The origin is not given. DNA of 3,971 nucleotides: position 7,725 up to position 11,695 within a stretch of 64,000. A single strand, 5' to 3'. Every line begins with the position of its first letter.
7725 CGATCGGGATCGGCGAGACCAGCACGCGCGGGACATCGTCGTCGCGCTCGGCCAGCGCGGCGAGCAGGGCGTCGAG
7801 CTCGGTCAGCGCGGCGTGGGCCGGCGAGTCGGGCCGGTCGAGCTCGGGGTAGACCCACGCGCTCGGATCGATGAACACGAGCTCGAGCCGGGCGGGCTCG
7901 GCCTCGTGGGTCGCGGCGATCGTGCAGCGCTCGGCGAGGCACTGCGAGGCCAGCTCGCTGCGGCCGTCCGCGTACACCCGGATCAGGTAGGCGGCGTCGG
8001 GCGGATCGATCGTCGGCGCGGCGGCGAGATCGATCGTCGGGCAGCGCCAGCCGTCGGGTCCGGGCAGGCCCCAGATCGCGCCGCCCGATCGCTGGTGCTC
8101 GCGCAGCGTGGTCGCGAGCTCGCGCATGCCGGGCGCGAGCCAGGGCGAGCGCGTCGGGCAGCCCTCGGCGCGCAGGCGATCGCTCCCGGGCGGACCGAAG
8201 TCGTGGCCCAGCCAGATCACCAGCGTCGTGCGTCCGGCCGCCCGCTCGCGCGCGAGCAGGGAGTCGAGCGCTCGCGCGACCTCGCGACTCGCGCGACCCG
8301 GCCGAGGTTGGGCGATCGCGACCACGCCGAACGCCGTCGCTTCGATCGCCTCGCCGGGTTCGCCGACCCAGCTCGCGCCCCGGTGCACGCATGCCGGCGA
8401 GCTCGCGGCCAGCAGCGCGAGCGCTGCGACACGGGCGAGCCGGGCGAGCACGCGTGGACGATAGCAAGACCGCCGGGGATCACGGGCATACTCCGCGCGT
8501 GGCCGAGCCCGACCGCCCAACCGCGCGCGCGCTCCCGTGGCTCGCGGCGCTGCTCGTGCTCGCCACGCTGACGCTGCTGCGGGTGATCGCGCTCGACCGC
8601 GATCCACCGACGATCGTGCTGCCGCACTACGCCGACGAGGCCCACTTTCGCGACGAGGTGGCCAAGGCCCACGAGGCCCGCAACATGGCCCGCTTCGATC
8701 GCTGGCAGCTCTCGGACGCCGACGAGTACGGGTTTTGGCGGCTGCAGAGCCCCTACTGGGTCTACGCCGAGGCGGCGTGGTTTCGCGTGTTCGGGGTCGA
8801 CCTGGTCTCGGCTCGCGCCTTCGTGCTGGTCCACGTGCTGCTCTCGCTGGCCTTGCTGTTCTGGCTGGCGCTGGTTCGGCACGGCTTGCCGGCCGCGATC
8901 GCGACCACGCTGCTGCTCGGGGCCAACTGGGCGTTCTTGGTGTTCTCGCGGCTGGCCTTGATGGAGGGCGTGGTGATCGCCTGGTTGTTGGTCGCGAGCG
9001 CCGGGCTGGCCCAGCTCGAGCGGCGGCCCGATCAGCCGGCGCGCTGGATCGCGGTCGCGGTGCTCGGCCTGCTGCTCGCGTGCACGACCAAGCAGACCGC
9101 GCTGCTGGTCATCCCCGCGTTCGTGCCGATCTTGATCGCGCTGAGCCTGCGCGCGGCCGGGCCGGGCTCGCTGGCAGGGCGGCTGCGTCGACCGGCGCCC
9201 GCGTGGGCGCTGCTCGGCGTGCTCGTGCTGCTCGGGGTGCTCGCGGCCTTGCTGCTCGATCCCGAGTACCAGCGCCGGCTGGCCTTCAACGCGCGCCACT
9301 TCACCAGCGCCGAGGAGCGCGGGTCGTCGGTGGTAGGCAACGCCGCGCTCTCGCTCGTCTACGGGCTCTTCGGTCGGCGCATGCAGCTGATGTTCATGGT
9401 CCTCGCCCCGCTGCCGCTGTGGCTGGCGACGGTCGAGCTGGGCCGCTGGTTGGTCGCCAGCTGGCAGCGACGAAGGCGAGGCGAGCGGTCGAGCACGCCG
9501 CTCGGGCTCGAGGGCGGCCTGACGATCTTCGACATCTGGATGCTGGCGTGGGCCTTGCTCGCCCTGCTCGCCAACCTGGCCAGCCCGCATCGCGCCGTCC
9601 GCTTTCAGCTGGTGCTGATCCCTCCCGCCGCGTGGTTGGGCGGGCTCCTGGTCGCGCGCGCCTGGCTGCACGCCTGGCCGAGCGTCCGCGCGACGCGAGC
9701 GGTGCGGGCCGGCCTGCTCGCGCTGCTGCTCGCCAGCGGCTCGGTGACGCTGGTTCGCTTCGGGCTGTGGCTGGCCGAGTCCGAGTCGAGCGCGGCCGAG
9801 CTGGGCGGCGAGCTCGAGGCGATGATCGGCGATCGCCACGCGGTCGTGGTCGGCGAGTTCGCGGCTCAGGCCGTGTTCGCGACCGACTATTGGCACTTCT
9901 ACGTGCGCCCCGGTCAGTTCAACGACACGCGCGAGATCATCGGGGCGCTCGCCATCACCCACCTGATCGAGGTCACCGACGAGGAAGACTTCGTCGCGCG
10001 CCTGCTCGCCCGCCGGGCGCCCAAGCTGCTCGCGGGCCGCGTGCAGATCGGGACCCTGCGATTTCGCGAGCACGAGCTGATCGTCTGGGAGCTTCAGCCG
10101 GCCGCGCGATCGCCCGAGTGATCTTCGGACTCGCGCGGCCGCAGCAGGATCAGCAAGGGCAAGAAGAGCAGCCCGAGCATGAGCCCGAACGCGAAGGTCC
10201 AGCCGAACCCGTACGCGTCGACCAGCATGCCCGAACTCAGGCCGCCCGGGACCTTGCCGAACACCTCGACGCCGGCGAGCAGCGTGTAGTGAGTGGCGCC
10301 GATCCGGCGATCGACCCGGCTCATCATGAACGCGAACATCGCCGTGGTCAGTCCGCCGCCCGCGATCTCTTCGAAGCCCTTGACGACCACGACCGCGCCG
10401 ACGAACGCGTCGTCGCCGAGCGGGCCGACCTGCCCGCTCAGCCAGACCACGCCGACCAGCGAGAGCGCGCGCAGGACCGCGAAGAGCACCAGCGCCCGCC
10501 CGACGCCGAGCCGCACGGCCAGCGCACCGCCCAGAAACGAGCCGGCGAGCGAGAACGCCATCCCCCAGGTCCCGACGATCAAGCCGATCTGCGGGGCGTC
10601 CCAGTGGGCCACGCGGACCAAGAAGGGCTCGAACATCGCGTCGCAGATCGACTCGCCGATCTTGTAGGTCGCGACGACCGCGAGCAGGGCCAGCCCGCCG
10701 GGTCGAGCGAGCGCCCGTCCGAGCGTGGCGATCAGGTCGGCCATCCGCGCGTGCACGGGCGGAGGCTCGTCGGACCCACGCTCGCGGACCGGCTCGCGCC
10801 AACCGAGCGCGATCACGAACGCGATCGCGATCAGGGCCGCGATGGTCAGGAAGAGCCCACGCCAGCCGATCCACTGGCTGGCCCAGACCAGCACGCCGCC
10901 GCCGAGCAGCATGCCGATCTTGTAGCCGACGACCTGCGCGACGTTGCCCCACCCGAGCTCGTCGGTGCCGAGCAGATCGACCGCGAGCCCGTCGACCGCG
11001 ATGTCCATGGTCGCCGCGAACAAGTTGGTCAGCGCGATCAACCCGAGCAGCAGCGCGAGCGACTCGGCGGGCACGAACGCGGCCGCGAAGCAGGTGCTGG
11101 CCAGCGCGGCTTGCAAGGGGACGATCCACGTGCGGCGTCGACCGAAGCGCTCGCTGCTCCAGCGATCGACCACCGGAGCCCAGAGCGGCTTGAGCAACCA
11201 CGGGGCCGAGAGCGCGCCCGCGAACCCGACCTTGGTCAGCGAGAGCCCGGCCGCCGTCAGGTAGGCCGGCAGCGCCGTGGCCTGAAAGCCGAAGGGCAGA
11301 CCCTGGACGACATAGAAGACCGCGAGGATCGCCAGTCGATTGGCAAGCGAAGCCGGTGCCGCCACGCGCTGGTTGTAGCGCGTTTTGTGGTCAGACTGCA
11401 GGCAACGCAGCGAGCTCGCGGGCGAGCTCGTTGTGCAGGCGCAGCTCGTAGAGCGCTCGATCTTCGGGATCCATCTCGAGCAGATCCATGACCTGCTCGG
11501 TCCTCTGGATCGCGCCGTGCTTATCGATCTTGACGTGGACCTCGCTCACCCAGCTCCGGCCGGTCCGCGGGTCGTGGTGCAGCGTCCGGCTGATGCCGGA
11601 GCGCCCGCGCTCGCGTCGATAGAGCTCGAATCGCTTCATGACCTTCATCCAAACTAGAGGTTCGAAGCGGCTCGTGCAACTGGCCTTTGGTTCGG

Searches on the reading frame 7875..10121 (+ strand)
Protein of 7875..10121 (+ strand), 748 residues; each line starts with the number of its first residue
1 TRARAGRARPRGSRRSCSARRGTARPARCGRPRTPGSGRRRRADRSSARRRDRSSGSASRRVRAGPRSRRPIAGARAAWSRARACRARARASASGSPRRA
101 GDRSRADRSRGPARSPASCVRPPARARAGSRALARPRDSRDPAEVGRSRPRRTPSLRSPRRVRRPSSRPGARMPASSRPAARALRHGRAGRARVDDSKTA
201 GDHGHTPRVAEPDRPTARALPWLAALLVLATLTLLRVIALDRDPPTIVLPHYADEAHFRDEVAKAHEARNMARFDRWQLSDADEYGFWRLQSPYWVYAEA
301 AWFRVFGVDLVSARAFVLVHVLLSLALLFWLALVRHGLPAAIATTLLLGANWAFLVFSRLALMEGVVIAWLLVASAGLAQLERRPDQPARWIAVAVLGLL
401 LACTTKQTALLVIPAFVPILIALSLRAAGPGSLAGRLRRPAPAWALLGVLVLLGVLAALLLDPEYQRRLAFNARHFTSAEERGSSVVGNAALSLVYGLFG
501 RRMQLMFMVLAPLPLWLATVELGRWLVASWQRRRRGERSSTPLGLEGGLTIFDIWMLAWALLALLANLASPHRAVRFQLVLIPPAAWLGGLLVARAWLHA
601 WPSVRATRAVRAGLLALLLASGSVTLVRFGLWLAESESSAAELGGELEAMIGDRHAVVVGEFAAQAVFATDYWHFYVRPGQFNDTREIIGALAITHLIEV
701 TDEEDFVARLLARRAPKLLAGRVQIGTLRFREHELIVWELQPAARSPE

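Call 34: search_protein_families(library=pfam, proteins=[window:7875-10121:+], max_evalue=0.001)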
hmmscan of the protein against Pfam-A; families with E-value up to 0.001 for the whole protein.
window:7875-10121:+ (748 aa): 1 family
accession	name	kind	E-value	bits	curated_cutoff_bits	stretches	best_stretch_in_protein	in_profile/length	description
PF02366.24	PMT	-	9.7e-06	25.7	22.7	1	300-461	71-234/245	Dolichyl-phosphate-mannose-protein mannosyltransferase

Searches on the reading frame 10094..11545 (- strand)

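Call 34: search_protein_families(library=pfam, proteins=[window:10094-11545:-], max_evalue=0.001)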
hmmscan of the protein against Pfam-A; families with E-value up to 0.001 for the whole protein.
window:10094-11545:- (483 aa): 3 families
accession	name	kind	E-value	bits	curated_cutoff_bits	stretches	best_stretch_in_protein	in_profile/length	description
PF07690.21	MFS_1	-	7.3e-28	97.9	33.4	2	75-374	2-293/347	Major Facilitator Superfamily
PF13000.13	Acatn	-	3.1e-21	75.9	23.7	2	72-148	3-81/546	Acetyl-coenzyme A transporter 1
PF03092.22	BT1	-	1.4e-07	31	22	1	109-266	31-192/432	BT1 family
